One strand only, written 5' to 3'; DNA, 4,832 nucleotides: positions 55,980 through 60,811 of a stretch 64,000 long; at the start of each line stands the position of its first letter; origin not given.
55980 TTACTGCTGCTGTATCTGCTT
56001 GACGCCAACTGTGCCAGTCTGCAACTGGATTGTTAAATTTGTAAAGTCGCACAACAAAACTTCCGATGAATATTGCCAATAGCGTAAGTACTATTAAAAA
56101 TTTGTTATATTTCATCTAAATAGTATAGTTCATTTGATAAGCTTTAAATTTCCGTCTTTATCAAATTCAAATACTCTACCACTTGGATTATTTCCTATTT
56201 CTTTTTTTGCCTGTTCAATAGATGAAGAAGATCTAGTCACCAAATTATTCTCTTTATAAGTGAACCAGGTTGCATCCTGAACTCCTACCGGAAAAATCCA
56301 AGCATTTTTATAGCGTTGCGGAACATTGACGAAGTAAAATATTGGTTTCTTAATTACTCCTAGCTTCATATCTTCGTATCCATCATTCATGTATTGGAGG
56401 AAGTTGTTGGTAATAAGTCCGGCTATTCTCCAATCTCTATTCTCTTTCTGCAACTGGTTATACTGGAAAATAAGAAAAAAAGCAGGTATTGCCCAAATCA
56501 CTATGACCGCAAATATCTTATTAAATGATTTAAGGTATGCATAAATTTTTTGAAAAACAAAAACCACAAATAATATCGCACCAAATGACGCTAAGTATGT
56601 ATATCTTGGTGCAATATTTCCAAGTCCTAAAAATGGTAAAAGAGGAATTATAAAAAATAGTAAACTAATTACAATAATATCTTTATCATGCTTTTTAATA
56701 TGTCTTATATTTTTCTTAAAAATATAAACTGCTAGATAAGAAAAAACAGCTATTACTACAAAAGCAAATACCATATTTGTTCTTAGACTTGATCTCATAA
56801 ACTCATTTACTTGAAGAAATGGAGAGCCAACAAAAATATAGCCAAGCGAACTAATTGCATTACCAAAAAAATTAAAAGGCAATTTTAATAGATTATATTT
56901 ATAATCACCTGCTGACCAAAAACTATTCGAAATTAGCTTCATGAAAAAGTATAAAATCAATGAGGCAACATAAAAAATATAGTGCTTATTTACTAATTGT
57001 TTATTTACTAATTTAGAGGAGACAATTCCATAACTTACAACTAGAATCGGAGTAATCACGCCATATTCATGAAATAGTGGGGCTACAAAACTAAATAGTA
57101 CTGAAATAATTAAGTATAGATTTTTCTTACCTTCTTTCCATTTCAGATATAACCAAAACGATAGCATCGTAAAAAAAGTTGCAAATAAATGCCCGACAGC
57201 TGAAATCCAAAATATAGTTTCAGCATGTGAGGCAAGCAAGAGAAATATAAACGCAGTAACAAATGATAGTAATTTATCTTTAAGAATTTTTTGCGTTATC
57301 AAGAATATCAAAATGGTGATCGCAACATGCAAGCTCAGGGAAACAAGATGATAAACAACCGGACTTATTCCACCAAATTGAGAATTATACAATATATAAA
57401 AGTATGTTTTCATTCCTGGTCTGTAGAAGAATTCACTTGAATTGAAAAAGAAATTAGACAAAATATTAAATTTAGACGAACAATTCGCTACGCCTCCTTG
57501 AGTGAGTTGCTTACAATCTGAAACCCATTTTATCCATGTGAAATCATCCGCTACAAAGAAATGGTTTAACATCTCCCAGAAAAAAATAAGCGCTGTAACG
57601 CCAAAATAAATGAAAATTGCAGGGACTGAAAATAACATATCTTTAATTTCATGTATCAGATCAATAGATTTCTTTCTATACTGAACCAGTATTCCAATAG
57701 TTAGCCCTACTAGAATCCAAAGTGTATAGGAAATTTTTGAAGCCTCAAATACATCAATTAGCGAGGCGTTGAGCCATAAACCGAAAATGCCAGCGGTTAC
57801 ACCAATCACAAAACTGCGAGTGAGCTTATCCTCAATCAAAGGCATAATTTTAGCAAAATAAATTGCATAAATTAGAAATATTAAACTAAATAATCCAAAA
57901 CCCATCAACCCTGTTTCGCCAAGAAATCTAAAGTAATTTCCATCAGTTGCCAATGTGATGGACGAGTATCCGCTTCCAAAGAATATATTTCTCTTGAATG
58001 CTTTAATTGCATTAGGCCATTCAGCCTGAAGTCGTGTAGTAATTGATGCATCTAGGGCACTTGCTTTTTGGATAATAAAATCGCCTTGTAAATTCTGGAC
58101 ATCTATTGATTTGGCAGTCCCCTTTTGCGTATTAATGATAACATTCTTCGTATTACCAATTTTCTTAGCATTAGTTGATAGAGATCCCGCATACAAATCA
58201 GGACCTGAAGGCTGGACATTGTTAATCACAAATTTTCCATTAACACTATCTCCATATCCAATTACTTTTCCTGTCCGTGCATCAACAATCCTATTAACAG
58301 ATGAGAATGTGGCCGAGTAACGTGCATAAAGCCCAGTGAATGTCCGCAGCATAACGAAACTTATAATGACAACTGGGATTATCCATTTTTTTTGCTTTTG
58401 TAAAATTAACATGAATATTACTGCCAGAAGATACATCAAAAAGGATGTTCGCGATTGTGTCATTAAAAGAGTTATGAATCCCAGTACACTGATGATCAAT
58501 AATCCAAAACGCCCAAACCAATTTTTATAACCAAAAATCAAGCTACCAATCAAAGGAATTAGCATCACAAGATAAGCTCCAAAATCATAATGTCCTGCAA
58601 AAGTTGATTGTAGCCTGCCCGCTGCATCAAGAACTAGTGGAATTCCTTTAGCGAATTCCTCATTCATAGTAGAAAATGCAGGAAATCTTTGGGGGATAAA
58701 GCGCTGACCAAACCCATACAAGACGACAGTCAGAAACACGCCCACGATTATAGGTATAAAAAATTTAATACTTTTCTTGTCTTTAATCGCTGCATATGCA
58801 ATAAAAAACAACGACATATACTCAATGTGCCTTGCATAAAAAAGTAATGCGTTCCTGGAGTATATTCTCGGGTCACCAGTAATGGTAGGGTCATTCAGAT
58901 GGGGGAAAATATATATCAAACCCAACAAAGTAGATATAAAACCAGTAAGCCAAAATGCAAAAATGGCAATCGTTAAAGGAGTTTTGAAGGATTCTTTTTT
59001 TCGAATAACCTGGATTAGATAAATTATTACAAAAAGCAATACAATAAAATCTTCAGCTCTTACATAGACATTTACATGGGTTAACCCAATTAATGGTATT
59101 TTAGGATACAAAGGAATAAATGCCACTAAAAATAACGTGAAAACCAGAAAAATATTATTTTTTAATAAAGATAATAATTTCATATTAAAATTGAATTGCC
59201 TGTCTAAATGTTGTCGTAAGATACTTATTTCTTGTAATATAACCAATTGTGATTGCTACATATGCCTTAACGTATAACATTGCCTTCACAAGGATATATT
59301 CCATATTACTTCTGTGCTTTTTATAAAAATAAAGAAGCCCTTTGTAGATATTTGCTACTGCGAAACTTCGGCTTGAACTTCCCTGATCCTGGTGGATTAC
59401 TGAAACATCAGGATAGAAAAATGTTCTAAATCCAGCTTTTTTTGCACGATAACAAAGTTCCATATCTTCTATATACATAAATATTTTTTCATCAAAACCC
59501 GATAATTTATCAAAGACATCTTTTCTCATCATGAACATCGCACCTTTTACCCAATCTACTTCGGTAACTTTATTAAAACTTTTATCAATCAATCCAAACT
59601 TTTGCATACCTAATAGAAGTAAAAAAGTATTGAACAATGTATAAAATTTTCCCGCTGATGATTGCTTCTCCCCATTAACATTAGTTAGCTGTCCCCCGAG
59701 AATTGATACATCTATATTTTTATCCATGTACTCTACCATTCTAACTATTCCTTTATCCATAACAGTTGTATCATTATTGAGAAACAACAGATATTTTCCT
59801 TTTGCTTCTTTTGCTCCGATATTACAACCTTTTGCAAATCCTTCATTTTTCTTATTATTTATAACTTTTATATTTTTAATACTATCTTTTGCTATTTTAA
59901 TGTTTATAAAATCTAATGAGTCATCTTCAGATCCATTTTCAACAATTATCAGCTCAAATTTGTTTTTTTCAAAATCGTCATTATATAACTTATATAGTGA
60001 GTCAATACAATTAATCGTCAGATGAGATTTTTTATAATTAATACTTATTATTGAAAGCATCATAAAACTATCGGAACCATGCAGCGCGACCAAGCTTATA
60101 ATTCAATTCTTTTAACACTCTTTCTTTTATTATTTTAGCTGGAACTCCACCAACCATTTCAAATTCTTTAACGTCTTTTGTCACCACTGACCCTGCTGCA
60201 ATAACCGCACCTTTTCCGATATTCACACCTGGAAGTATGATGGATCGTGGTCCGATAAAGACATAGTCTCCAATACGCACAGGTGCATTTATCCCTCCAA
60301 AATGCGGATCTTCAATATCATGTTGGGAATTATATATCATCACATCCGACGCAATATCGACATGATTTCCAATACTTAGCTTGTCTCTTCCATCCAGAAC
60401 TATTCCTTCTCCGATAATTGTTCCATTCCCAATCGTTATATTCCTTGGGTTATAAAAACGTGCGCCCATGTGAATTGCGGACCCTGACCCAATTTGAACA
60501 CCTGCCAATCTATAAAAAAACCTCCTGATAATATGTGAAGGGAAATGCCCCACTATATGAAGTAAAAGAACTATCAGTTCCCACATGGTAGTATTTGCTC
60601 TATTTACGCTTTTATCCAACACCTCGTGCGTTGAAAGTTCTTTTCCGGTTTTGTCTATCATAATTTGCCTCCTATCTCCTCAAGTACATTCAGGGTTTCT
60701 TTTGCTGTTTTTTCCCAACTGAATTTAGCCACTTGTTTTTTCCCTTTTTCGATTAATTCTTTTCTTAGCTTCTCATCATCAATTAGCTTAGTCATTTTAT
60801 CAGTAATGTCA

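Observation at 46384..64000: Seventeen-kilobase surface-glycosylation locus with the parts list of a lipid-linked, en-bloc (Pgl-like) glycosylation pathway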

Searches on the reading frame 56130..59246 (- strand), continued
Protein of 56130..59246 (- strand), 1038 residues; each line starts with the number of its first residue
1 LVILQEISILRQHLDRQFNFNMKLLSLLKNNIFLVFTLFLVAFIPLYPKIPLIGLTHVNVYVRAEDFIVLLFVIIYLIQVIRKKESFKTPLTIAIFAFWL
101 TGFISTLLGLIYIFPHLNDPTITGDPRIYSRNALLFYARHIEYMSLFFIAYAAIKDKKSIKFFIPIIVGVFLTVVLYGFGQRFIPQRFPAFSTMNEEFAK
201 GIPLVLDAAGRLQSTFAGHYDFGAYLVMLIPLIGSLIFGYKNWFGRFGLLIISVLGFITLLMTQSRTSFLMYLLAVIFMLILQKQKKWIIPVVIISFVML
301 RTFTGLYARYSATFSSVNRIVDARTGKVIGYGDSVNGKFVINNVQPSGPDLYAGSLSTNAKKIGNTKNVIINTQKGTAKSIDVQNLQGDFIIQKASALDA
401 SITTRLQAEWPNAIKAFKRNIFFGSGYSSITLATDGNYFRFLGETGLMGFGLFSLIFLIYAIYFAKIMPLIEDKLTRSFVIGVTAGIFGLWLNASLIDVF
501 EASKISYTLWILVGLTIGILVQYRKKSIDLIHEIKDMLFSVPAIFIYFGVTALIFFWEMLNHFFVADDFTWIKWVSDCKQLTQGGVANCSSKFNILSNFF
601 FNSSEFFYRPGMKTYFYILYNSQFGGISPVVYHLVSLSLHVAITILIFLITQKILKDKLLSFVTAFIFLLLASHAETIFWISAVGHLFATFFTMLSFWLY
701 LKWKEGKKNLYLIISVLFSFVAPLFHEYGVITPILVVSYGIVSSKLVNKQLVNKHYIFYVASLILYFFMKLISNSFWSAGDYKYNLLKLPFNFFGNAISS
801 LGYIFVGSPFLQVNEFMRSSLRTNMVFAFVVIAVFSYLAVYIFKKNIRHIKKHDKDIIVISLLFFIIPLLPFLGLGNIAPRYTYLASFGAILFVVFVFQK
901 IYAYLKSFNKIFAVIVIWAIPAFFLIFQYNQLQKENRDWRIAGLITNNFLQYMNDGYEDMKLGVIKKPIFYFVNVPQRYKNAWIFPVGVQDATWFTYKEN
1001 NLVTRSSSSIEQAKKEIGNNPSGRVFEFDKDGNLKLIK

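Call 84: search_protein_families(library=pfam, alignment_id=A3, max_evalue=0.0001)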
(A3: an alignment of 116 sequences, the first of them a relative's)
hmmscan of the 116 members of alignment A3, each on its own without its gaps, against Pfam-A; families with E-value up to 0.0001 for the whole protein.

A. member 1, L001:26-1066:+ (347 aa): 0 families

B. families by the number of members that match (of 116 scanned): 84 families (the first 25 are shown)
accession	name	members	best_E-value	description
PF00535.33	Glycos_transf_2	20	1.4e-37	Glycosyl transferase family 2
PF10111.15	Glyco_tranf_2_2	17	2.7e-12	Glycosyltransferase like family 2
PF04321.23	RmlD_sub_bind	16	6.5e-81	RmlD substrate binding domain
PF16363.11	GDP_Man_Dehyd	16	4.8e-76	GDP-mannose 4,6 dehydratase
PF01370.27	Epimerase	16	6.9e-61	NAD dependent epimerase/dehydratase family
PF02719.21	Polysacc_synt_2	15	1e-15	Polysaccharide biosynthesis protein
PF01073.25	3Beta_HSD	14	6.1e-24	3-beta hydroxysteroid dehydrogenase/isomerase family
PF07993.18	NAD_binding_4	12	9.1e-11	Male sterility protein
PF13641.12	Glyco_tranf_2_3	9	4.3e-21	Glycosyltransferase like family 2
PF13460.12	NAD_binding_10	8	5.2e-18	NAD(P)H-binding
PF05368.20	NmrA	6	8.5e-10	NmrA-like family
PF08659.16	KR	5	1.3e-05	KR domain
PF13489.12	Methyltransf_23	4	5.5e-24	Methyltransferase domain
PF08241.18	Methyltransf_11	4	1.9e-19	Methyltransferase domain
PF13649.12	Methyltransf_25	4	3.7e-17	Methyltransferase domain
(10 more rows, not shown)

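Call 96: search_protein_families(library=pfam, proteins=[L003:6580-7524:+, L004:337-2532:+, L003:2207-3331:+, L009:310-2736:+, L001:3577-5133:+, L009:5944-6540:-, L005:338-1402:+, L010:2859-4598:+, L040:2913-3452:+, L001:5133-6752:+], max_evalue=0.05)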
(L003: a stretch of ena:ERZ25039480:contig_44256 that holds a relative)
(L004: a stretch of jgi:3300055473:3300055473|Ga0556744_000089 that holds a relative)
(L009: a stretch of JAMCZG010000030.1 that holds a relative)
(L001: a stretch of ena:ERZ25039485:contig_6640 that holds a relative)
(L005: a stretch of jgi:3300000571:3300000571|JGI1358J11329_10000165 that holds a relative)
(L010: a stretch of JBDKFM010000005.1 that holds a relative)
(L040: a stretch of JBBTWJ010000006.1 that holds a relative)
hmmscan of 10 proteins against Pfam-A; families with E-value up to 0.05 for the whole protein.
L003:6580-7524:+ (315 aa): 2 families
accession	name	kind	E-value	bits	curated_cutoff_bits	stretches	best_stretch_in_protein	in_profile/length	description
PF00535.33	Glycos_transf_2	-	7.7e-30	104.5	23.3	1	3-125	1-121/168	Glycosyl transferase family 2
PF10111.15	Glyco_tranf_2_2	-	1.8e-11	44.5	27.3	1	3-100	1-98/276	Glycosyltransferase like family 2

L004:337-2532:+ (732 aa): 1 family
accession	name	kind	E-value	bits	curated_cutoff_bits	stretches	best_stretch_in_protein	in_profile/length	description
PF11847.13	GT-C_AftD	-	0.00028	19.4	26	1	340-547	305-515/661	Alpha-(1->3)-arabinofuranosyltransferase, N-terminal GT-C domain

L003:2207-3331:+ (375 aa): 1 family
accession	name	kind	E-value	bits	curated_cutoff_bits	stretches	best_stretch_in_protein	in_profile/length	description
PF11080.13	GhoS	-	0.036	14.5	21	0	231-273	8-50/94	Endoribonuclease GhoS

L009:310-2736:+ (809 aa): 1 family
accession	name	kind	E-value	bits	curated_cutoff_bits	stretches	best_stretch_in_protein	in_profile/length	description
PF01313.24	Bac_export_3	-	0.045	14.1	25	0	55-105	23-73/74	Bacterial export proteins, family 3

L001:3577-5133:+ (519 aa): 0 families

L009:5944-6540:- (199 aa): 14 families
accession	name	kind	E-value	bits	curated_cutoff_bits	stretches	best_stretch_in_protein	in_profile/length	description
PF08241.18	Methyltransf_11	-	6e-16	59.3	21.2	1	44-130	1-88/95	Methyltransferase domain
PF13489.12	Methyltransf_23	-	7.5e-16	58.7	27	1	37-182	20-160/164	Methyltransferase domain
PF13649.12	Methyltransf_25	-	1.2e-13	52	27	1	43-130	1-94/97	Methyltransferase domain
PF13847.12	Methyltransf_31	-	1.2e-13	51.4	27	1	41-131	5-103/145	Methyltransferase domain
PF07021.18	MetW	-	4.9e-12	46.3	21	1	41-146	15-118/193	Methionine biosynthesis protein MetW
PF08242.18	Methyltransf_12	-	4.5e-11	43.8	30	1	44-128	1-91/98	Methyltransferase domain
PF08003.17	Methyltransf_9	-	8.6e-06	25.4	23.8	1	32-127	108-207/315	Protein of unknown function (DUF1698)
PF03291.22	mRNA_G-N7_MeTrfase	-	0.00019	21.1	26.6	1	19-87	32-108/315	mRNA (guanine-N(7))-methyltransferase domain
PF05175.20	MTS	-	0.00071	19.7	23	1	29-108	21-104/170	Methyltransferase small domain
PF02353.26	CMAS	-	0.0045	16.8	27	1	41-116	64-141/273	Mycolic acid cyclopropane synthetase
PF03848.20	TehB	-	0.011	15.6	20.4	1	31-120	22-113/193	Tellurite resistance protein TehB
PF01209.24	Ubie_methyltran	-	0.014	15.2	20.1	1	31-130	39-144/233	ubiE/COQ5 methyltransferase family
PF03141.22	Methyltransf_29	-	0.029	13.4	23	1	39-129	117-209/506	Putative S-adenosyl-L-methionine-dependent methyltransferase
PF05401.17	NodS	-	0.048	13.9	24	0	41-117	45-121/201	Nodulation protein S (NodS)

L005:338-1402:+ (355 aa): 6 families
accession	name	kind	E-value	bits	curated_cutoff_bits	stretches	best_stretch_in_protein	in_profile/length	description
PF00535.33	Glycos_transf_2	-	3.2e-19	69.9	23.3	1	10-126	1-118/168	Glycosyl transferase family 2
PF13641.12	Glyco_tranf_2_3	-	2.7e-11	44.4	27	1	9-239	3-223/230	Glycosyltransferase like family 2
PF10111.15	Glyco_tranf_2_2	-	1.4e-06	28.5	27.3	1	22-205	15-194/276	Glycosyltransferase like family 2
PF13632.12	Glyco_trans_2_3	-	0.00021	21.6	27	1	180-242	77-138/198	Glycosyl transferase family group 2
PF13712.12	Glyco_tranf_2_5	-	0.0011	19.2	27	1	68-120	36-88/210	Glycosyltransferase like family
PF11397.14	GlcNAc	-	0.0051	16.8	21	1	164-228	206-271/352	Glycosyltransferase (GlcNAc)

L010:2859-4598:+ (580 aa): 0 families

L040:2913-3452:+ (180 aa): 4 families
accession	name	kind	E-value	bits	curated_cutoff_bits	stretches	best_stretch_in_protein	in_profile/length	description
PF00132.30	Hexapep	-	1.4e-11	44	27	2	126-159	3-36/36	Bacterial transferase hexapeptide (six repeats)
PF14602.12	Hexapep_2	-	2.5e-11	43.5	27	3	129-159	6-34/34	Hexapeptide repeat of succinyl-transferase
PF25084.1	LbH_EIF2B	-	0.00045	20.6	54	0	43-84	16-56/105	EIF2B subunit epsilon LbH domain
PF03437.21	BtpA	-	0.043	13.7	30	0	82-169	124-208/254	BtpA family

L001:5133-6752:+ (540 aa): 1 family
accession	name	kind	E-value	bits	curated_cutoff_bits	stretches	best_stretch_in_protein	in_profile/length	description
PF13231.12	PMT_2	-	0.011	16.4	26.1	1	94-250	4-160/160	Dolichyl-phosphate-mannose-protein mannosyltransferase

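Call 97: search_solved_structures(query=L003:6580-7524:+, max_evalue=0.001)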
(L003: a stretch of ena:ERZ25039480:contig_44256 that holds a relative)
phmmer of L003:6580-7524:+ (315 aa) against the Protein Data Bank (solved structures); distinct sequences matched with E-value up to 0.001: 22.
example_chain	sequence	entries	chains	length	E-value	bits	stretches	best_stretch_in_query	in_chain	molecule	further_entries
9hwj_A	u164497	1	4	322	1.1e-37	133.3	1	2-290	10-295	Undecaprenyl-phosphate 4-deoxy-4-formamido-L-arabinose transferase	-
9bhc_C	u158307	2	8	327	4.8e-36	127.9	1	2-293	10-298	Undecaprenyl-phosphate 4-deoxy-4-formamido-L-arabinose transferase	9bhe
8vxh_A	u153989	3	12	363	6.9e-36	127.4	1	2-293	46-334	Undecaprenyl-phosphate 4-deoxy-4-formamido-L-arabinose transferase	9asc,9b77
5ekp_C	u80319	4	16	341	3.6e-28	102.1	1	2-290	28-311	Uncharacterized glycosyltransferase sll0501 | Glycosyltransferase sll0501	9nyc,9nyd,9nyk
5eke_A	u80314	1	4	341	3.7e-28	102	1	2-290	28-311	Uncharacterized glycosyltransferase sll0501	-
9nye_A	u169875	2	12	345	3.7e-28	102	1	2-290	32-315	Glycosyltransferase sll0501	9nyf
5mlz_A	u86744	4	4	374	1.1e-12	51.2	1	2-120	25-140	Dolichol monophosphate mannose synthase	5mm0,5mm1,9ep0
8vh7_A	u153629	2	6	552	2.2e-05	27.2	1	33-94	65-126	Heparosan synthase B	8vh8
8viw_A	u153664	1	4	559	2.2e-05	27.2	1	33-94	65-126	Heparosan synthase B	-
5hea_A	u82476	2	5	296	3.2e-05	26.7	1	1-95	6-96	Putative glycosyltransferase (GalT1)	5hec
7pdo_A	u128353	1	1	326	0.00021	24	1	2-105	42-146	Glucosyl-3-phosphoglycerate synthase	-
7p5l_A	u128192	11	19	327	0.00021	24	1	2-105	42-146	Glucosyl-3-phosphoglycerate synthase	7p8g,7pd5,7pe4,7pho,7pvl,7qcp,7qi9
8bz8_A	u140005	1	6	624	0.00056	22.6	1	2-99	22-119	Glycosyltransferase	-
4y6n_A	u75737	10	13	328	0.00058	22.5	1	2-96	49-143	Glucosyl-3-phosphoglycerate synthase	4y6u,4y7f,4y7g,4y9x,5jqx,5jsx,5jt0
8bz4_A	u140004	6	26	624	0.00059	22.5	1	2-99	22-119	Glycosyltransferase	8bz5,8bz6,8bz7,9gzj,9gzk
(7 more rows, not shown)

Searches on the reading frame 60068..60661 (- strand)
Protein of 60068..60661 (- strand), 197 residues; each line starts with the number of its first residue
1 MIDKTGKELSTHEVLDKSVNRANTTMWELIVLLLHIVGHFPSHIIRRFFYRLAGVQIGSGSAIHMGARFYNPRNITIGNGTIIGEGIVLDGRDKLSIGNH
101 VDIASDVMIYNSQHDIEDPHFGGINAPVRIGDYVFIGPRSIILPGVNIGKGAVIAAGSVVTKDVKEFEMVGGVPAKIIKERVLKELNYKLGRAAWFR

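Call 4: search_protein_families(library=pfam, proteins=[window:60068-60661:-], max_evalue=0.01)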
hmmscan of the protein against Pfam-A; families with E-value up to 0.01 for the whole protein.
window:60068-60661:- (197 aa): 3 families
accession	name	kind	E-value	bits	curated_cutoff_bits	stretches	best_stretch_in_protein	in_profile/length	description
PF00132.30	Hexapep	-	3.8e-15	55.3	27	1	128-162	2-36/36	Bacterial transferase hexapeptide (six repeats)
PF14602.12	Hexapep_2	-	1.9e-10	40.7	27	1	127-162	1-34/34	Hexapeptide repeat of succinyl-transferase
PF25084.1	LbH_EIF2B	-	0.00015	22.2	54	1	73-165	20-98/105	EIF2B subunit epsilon LbH domain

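Call 14: search_protein_families(library=ncbifam, proteins=[window:60068-60661:-], max_evalue=0.01)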
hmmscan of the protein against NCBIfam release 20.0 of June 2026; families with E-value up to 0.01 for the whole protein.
window:60068-60661:- (197 aa): 48 families (the best 25 are shown)
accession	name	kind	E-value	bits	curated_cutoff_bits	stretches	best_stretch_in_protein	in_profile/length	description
NF007797.0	PRK10502.1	subfamily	4.3e-33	114.5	192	1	14-184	12-182/183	WcaF family extracellular polysaccharide biosynthesis acetyltransferase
NF038307.1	EPS_acetyl_HpsU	equivalog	2.1e-25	89.4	305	1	20-179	17-176/178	hormogonium polysaccharide biosynthesis acetyltransferase HpsU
TIGR03532.1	DapD_Ac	equivalog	1.3e-22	80.6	231.75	1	55-180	99-213/231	2,3,4,5-tetrahydropyridine-2,6-dicarboxylate N-acetyltransferase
TIGR03308.1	phn_thr-fam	hypoth_equivalog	5.2e-22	78.7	201.65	1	127-196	108-177/204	phosphonate metabolim protein, transferase hexapeptide repeat family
TIGR04008.1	WcaF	equivalog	8.1e-19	68.2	326.3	1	45-182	42-179/180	colanic acid biosynthesis acetyltransferase WcaF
NF007499.0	PRK10092.1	equivalog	1.3e-17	64.2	314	1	87-180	86-182/183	maltose O-acetyltransferase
NF000311.1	Vat_ABCDEFH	equivalog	3.1e-17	62.8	300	1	128-196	111-179/201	Vat family streptogramin A O-acetyltransferase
NF058585.1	HptprglPActTf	PfamEq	7.5e-17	61.4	300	1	94-182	77-161/172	heptaprenylglyceryl phosphate O-acetyltransferase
TIGR03570.1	NeuD_NnaD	subfamily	2.7e-16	59.8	160.8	1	73-176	98-202/202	NeuD/PglB/VioB family sugar acetyltransferase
NF007240.0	PRK09677.1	equivalog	1.8e-15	56.9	243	1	94-181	85-184/192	putative lipopolysaccharide biosynthesis O-acetyl transferase WbbJ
NF000490.1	chloram_CatB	equivalog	3.2e-15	56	350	1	130-189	113-172/210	type B chloramphenicol O-acetyltransferase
NF000147.1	stregram_VatF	exception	7.7e-15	55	400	1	128-196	121-189/221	streptogramin A O-acetyltransferase Vat(F)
NF033468.1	stregram_VatI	exception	1.1e-14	54.7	415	1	129-192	114-177/208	streptogramin A O-acetyltransferase Vat(I)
NF007076.0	PRK09527.1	equivalog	1.3e-14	54.1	347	1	55-186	68-190/203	galactoside O-acetyltransferase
NF000097.1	stregram_VatC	exception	2.9e-14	53.5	425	1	128-195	119-186/212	streptogramin A O-acetyltransferase Vat(C)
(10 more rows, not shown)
